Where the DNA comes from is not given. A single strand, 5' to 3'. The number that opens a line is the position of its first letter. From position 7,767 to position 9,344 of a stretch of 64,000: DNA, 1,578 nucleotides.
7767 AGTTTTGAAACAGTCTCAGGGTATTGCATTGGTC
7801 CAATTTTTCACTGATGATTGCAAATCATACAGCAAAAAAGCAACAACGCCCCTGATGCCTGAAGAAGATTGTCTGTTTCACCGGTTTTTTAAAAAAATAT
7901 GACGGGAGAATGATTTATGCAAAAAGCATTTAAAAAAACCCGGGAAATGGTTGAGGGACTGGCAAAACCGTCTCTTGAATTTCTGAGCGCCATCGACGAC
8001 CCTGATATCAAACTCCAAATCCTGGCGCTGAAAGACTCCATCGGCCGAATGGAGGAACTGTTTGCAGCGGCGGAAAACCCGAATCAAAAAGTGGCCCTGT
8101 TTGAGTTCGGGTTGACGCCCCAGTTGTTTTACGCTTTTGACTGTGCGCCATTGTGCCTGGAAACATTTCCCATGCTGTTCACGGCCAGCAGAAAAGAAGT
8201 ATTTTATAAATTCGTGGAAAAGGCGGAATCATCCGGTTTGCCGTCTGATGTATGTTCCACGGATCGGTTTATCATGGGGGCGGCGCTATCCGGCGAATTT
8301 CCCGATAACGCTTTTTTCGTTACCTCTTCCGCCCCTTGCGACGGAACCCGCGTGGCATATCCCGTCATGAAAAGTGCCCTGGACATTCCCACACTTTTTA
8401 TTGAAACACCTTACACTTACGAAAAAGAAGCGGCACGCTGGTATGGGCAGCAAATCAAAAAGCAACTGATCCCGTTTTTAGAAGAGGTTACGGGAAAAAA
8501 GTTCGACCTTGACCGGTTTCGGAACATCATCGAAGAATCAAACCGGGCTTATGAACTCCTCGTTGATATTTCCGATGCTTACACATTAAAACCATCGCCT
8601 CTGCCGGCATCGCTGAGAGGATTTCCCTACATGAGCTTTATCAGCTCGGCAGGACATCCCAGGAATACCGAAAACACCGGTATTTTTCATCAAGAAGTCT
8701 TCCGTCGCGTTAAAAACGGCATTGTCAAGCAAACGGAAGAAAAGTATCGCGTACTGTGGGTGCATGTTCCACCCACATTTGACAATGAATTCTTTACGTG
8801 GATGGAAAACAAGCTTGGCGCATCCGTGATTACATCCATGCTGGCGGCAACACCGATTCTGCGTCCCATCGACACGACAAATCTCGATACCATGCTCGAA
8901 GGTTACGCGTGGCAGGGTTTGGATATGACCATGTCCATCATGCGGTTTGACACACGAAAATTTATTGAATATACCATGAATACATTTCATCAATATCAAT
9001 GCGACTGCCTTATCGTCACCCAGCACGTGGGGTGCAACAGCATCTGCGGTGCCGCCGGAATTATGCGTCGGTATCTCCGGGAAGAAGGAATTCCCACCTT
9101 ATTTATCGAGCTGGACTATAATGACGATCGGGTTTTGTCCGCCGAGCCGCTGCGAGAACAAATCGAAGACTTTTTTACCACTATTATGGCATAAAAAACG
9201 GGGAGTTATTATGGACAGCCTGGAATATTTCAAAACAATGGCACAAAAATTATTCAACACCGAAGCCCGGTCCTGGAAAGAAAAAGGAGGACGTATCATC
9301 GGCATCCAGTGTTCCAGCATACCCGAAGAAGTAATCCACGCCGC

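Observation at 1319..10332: One heterodimeric ATPase pair next to two paralogous HgdAB/BcrBC-type catalytic modules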

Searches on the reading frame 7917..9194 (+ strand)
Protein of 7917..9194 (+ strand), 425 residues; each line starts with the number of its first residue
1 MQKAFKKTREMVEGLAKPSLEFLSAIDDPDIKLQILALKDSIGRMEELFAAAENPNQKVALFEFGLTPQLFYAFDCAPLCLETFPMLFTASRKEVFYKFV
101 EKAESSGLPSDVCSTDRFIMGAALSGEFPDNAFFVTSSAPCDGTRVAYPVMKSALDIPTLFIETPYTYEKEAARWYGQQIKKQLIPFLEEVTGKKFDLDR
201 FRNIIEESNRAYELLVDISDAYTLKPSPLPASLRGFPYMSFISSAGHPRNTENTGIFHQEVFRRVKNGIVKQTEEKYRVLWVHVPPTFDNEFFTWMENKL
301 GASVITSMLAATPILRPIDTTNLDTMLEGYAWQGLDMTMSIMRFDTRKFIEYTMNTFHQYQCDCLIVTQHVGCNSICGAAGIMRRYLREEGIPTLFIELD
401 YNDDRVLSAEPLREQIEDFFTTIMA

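Call 3: search_protein_families(library=pfam, proteins=[window:7917-9194:+], max_evalue=0.01)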
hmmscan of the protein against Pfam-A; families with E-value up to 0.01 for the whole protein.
window:7917-9194:+ (425 aa): 1 family
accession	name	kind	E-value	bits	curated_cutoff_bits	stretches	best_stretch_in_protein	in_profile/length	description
PF06050.19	HGD-D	-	5.1e-59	201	28.4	1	69-420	7-339/342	2-hydroxyglutaryl-CoA dehydratase, D-component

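Call 4: search_protein_families(library=ncbifam, proteins=[window:7917-9194:+], max_evalue=0.01)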
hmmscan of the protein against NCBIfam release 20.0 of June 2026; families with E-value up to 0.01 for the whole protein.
window:7917-9194:+ (425 aa): 5 families
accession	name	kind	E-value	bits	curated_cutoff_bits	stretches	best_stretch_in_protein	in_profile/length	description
TIGR02260.1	benz_CoA_red_B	equivalog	5e-23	81.4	486.55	1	46-422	20-412/413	benzoyl-CoA reductase subunit B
NF040772.1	double_cubane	equivalog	1.8e-19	70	350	1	99-405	52-357/372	double-cubane-cluster-containing anaerobic reductase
NF052455.1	HyiscapDhHadB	equivalog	1.1e-18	67.1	750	1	93-409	61-380/398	(R)-2-hydroxyisocaproyl-CoA dehydratase subunit alpha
TIGR03191.1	benz_CoA_bzdO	equivalog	1.5e-10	40.9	448.6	1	95-405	70-405/430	benzoyl-CoA reductase, bzd-type, subunit O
TIGR03190.1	benz_CoA_bzdN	equivalog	0.00019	20.4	453.8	1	351-423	303-371/377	benzoyl-CoA reductase, bzd-type, subunit N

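Call 15: search_solved_structures(query=window:7917-9194:+, max_evalue=0.01, show_alignments=5)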
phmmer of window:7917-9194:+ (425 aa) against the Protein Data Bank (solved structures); distinct sequences matched with E-value up to 0.01: 5.
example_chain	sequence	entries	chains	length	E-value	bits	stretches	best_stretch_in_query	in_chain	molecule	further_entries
9g87_A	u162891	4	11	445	1.3e-11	47.8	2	141-255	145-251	3-methylbenzoyl-CoA reductase beta subunit MbdO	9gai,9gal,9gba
3o3m_A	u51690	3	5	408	4.1e-11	46.2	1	93-411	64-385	alpha subunit 2-hydroxyisocaproyl-CoA dehydratase | alpha-subunit 2-hydroxyisocaproyl-CoA dehydratase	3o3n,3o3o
8s02_A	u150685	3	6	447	8.9e-09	38.5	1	97-305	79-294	BzdO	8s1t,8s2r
7yyl_C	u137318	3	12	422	1.1e-07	34.9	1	104-404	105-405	Dehydratase family protein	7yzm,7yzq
6eno_A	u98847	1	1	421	1.2e-07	34.8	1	104-404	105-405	Dehydratase family protein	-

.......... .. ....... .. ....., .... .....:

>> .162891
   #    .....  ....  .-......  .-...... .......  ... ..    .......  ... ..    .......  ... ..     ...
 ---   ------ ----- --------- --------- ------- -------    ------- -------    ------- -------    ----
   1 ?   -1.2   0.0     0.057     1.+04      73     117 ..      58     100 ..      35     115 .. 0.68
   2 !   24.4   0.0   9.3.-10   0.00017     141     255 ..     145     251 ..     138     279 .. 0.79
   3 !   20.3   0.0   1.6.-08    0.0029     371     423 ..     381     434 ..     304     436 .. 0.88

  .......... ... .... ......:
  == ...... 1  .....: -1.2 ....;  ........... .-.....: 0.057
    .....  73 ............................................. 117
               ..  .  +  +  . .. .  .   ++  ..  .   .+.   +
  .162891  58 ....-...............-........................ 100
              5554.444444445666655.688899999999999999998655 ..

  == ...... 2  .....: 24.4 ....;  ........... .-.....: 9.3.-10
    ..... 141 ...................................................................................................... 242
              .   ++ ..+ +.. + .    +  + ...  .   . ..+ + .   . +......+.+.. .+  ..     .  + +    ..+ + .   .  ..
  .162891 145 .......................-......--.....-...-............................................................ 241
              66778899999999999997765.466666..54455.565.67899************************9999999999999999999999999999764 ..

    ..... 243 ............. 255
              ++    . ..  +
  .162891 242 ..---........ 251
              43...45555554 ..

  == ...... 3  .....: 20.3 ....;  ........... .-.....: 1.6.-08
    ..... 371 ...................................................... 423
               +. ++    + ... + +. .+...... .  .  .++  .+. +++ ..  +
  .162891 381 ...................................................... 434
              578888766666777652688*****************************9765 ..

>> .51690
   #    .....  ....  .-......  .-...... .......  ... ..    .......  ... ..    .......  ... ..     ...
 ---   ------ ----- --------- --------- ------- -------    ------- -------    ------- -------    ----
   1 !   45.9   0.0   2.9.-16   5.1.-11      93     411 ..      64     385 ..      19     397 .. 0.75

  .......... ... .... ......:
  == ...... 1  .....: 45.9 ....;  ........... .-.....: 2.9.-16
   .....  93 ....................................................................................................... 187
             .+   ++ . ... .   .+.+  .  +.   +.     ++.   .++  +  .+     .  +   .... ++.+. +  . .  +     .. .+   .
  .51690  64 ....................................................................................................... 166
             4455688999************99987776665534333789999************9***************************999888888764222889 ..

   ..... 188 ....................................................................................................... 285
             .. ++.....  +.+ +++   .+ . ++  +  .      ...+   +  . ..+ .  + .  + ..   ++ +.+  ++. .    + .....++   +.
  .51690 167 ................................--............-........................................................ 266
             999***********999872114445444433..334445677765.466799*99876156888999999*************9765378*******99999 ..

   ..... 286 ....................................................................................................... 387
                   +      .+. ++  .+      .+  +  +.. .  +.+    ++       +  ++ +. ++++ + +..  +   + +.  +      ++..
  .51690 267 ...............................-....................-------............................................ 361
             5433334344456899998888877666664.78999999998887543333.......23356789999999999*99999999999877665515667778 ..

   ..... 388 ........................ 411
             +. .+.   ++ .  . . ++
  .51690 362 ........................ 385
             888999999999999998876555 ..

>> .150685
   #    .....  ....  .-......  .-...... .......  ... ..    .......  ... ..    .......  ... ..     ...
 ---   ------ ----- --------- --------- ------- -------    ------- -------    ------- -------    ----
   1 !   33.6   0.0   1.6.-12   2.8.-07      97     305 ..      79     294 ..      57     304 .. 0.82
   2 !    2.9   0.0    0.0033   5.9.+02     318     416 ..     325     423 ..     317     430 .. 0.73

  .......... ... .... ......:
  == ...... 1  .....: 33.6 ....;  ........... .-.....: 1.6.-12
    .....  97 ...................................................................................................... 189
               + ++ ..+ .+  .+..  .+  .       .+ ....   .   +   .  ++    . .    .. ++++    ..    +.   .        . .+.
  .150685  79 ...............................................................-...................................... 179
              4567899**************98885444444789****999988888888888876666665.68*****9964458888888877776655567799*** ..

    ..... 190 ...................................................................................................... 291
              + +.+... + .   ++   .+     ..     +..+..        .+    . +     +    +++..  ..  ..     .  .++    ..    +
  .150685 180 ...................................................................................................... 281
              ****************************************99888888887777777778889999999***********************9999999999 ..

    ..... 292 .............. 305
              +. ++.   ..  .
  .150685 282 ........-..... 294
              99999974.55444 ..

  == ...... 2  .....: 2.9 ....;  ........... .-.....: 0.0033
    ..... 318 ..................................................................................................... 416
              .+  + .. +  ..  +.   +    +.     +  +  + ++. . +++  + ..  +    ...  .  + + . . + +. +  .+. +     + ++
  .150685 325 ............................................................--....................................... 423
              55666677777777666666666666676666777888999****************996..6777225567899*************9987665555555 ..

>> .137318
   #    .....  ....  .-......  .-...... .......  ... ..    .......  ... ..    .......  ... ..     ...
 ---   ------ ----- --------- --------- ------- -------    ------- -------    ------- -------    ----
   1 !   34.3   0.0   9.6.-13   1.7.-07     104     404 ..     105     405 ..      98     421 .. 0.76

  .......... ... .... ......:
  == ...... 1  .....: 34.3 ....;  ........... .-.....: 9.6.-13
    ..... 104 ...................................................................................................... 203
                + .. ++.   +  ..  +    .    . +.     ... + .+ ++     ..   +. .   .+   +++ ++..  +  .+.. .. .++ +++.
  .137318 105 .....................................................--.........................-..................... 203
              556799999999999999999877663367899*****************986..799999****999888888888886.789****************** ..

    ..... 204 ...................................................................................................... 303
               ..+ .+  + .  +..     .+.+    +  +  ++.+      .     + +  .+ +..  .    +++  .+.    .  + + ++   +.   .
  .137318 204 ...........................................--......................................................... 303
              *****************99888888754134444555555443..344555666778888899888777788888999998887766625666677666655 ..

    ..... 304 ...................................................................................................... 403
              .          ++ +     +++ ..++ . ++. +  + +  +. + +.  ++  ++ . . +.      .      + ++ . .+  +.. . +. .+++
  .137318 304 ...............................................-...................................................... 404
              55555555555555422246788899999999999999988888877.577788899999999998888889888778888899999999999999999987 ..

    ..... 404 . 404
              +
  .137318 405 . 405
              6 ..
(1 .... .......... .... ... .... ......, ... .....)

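Call 26: find_homologous_proteins(query=window:7917-9194:+)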
Query window:7917-9194:+ (425 aa): 157 proteins with E <= 0.001 among 4107 candidates; the best 120 are listed.
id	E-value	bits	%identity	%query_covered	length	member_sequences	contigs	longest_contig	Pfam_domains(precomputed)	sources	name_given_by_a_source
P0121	2.4e-282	954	100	98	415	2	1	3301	PF06050.20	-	-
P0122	3.0e-245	832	85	98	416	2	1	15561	PF06050.20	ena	-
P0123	1.4e-242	824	83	100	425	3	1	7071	PF06050.20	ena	-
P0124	1.4e-242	823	82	100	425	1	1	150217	PF06050.20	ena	-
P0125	2.7e-242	823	82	100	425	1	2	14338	PF06050.20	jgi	-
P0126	1.4e-241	820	82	100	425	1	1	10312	PF06050.20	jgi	jgi:benzoyl-CoA reductase subunit B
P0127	7.8e-239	811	82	100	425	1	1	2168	PF06050.20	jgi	jgi:benzoyl-CoA reductase subunit B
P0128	8.3e-237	804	80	100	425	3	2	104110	PF06050.20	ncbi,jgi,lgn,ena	-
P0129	9.7e-235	798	79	99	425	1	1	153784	PF06050.20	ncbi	ncbi:MAG: 2-hydroxyacyl-CoA dehydratase family protein [Desulfobacterales bacterium]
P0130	3.1e-230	783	79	100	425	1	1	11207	PF06050.20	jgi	jgi:benzoyl-CoA reductase/2-hydroxyglutaryl-CoA dehydratase subunit BcrC/BadD/HgdB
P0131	8.1e-227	772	76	100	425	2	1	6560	PF06050.20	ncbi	-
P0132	3.2e-206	704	70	100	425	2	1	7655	PF06050.20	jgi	-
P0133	4.0e-201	687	68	100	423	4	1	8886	PF06050.20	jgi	jgi:benzoyl-CoA reductase subunit B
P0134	9.9e-200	682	67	100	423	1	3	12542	PF06050.20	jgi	-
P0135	1.1e-198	679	66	100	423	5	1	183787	PF06050.20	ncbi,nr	ncbi:MAG: 2-hydroxyacyl-CoA dehydratase [Deltaproteobacteria bacterium]|nr:2-hydroxyacyl-CoA dehydra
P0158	1.9e-167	576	56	100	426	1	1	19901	PF06050.20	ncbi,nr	ncbi:MAG: 2-hydroxyacyl-CoA dehydratase [Proteobacteria bacterium]|nr:2-hydroxyacyl-CoA dehydratase 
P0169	1.8e-161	556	55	100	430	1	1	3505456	PF06050.20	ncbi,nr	ncbi:MAG: 2-hydroxyacyl-CoA dehydratase [Candidatus Hydrogenedentota bacterium]|nr:MAG: 2-hydroxyacy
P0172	2.3e-160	553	55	100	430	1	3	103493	PF06050.20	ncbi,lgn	-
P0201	1.3e-153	530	53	100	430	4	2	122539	PF06050.20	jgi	jgi:benzoyl-CoA reductase/2-hydroxyglutaryl-CoA dehydratase subunit BcrC/BadD/HgdB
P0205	3.7e-153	529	54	100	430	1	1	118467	PF06050.20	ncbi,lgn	-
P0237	3.2e-147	509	50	100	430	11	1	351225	PF06050.20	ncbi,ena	-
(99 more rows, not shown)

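Call 27: find_encoding_contigs(protein=P0169, flank=10000, max_places=1)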
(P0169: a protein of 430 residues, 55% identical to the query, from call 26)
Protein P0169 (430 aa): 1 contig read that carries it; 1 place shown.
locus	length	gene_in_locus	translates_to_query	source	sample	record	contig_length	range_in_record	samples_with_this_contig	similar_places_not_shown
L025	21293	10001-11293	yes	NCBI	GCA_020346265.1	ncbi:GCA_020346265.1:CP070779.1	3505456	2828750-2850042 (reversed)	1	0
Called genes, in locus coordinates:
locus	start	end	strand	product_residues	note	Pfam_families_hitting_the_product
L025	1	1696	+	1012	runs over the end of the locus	PF01547:SBP_bac_1, PF13416:SBP_bac_8, PF13320:GH123_cat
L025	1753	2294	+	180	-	PF04892:VanZ-LLP1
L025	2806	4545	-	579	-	PF02129:Peptidase_S15, PF08530:PepX_C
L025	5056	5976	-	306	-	PF01156:IU_nuc_hydro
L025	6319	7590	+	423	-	PF01546:Peptidase_M20, PF07687:M20_dimer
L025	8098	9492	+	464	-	PF11617:Cu-binding_MopE (weak), PF18911:PKD_4, PF22352:K319L-like_PKD (weak)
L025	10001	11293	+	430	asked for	PF06050:HGD-D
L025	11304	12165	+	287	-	PF06050:HGD-D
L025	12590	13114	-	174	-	PF00578:AhpC-TSA, PF08534:Redoxin, PF13098:Thioredoxin_2 (weak), PF00085:Thioredoxin (faint), PF13905:Thioredoxin_8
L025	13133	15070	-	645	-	PF02369:Big_1 (faint), PF10670:DUF4198 (faint), PF17210:SdrD_B (faint), PF20598:DUF6795 (faint), PF22904:NOMO1-like_2nd (faint), PF13620:CarboxypepD_reg, PF13715:CarbopepD_reg_2 (weak), PF17789:MG4 (faint)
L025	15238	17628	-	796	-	PF01804:Penicil_amidase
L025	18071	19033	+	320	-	PF00005:ABC_tran, PF13304:AAA_21 (weak)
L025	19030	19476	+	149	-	PF12679:ABC2_membrane_2, PF12730:ABC2_membrane_4 (faint)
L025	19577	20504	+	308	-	PF06968:BATS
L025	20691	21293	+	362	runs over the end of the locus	PF19577:DcaP (weak)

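Call 28: find_encoding_contigs(protein=P0237, flank=10000, max_places=1)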
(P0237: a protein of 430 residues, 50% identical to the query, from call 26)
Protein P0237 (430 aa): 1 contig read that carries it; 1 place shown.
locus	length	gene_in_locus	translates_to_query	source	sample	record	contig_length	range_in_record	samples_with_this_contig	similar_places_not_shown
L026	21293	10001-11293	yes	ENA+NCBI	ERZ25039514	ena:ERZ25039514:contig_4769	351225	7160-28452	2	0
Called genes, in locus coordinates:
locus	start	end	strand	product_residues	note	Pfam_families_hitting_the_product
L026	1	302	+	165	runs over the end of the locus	-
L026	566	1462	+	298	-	PF00478:IMPDH (faint), PF03060:NMO, PF00977:His_biosynth (weak)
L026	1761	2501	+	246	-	PF00440:TetR_N, PF21306:TetR_C_40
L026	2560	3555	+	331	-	PF12837:Fer4_6 (faint), PF13237:Fer4_10 (faint), PF13247:Fer4_11, PF12838:Fer4_7 (weak)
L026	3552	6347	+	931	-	PF00384:Molybdopterin, PF01568:Molydop_binding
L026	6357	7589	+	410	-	PF00108:Thiolase_N, PF00109:ketoacyl-synt (weak), PF08545:ACP_syn_III (faint), PF02803:Thiolase_C, PF22691:Thiolase_C_1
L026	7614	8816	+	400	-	PF02770:Acyl-CoA_dh_M, PF00441:Acyl-CoA_dh_1, PF08028:Acyl-CoA_dh_2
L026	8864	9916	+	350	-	PF08240:ADH_N, PF00107:ADH_zinc_N, PF13602:ADH_zinc_N_2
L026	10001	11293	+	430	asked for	PF06050:HGD-D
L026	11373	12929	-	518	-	PF01979:Amidohydro_1, PF07969:Amidohydro_3 (weak)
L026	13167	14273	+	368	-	PF01593:Amino_oxidase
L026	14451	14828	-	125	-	PF20921:DUF1846_C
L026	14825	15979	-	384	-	PF08903:DUF1846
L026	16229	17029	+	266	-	PF00378:ECH_1, PF16113:ECH_2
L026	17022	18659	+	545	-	PF01019:G_glu_transpept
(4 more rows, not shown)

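Call 29: find_encoding_contigs(protein=P0201, flank=10000, max_places=1)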
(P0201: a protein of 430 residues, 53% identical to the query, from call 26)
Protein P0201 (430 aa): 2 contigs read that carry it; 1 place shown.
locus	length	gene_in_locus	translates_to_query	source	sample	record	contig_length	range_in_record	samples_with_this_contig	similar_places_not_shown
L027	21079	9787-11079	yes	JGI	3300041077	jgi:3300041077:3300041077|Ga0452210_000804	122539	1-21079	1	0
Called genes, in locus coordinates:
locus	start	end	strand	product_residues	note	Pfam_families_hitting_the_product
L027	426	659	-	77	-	-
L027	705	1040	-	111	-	-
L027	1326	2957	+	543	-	PF14559:TPR_19 (faint), PF07719:TPR_2 (faint), PF13424:TPR_12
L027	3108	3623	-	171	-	PF00486:Trans_reg_C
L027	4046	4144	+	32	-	-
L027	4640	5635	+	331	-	PF13207:AAA_17, PF13238:AAA_18, PF00383:dCMP_cyt_deam_1, PF14437:MafB19-deam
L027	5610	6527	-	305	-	PF04072:LCM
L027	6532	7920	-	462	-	PF07690:MFS_1, PF13347:MFS_2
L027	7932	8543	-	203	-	PF00440:TetR_N, PF16859:TetR_C_11, PF13977:TetR_C_6, PF16925:TetR_C_13 (weak)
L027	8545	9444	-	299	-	PF04072:LCM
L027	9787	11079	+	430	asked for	PF06050:HGD-D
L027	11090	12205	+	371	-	PF06050:HGD-D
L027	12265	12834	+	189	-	PF07366:SnoaL (faint), PF12680:SnoaL_2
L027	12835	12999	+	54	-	-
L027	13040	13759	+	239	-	-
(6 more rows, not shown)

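Call 37: find_encoding_contigs(protein=P0172, flank=10000, max_places=1)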
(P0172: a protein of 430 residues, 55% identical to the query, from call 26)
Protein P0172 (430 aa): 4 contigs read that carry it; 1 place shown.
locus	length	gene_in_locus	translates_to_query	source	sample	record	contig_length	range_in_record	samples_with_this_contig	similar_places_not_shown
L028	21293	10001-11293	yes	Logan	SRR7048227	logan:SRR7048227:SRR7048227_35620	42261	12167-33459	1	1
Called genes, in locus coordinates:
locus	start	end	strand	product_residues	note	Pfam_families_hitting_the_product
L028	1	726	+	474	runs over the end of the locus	PF22694:CtpB_N-like, PF00595:PDZ, PF13180:PDZ_2 (weak), PF17820:PDZ_6, PF03572:Peptidase_S41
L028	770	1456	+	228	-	PF01138:RNase_PH, PF03725:RNase_PH_C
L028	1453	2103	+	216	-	PF01725:Ham1p_like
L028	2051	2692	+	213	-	PF01300:Sua5_yciO_yrdC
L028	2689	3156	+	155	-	PF02502:LacAB_rpiB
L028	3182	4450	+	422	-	PF00464:SHMT, PF00155:Aminotran_1_2, PF01212:Beta_elim_lyase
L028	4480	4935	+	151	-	PF00383:dCMP_cyt_deam_1, PF14437:MafB19-deam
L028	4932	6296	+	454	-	PF00004:AAA (weak), PF07728:AAA_5 (faint), PF13401:AAA_22 (faint), PF10431:ClpB_D2-small (faint), PF07724:AAA_2, PF00004:AAA (weak)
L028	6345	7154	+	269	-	PF02578:Cu-oxidase_4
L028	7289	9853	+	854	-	PF00270:DEAD (weak), PF04851:ResIII (faint), PF13307:Helicase_C_2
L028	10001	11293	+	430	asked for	PF06050:HGD-D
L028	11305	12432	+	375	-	PF06050:HGD-D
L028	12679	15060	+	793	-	PF08448:PAS_4, PF13426:PAS_9 (weak), PF08448:PAS_4, PF01590:GAF, PF13185:GAF_2, PF13492:GAF_3, PF00512:HisKA, PF02518:HATPase_c, +1 more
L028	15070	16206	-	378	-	PF02771:Acyl-CoA_dh_N, PF02770:Acyl-CoA_dh_M (weak), PF00441:Acyl-CoA_dh_1, PF08028:Acyl-CoA_dh_2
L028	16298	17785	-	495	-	PF02771:Acyl-CoA_dh_N (weak), PF02770:Acyl-CoA_dh_M, PF00441:Acyl-CoA_dh_1, PF08028:Acyl-CoA_dh_2 (faint), PF00441:Acyl-CoA_dh_1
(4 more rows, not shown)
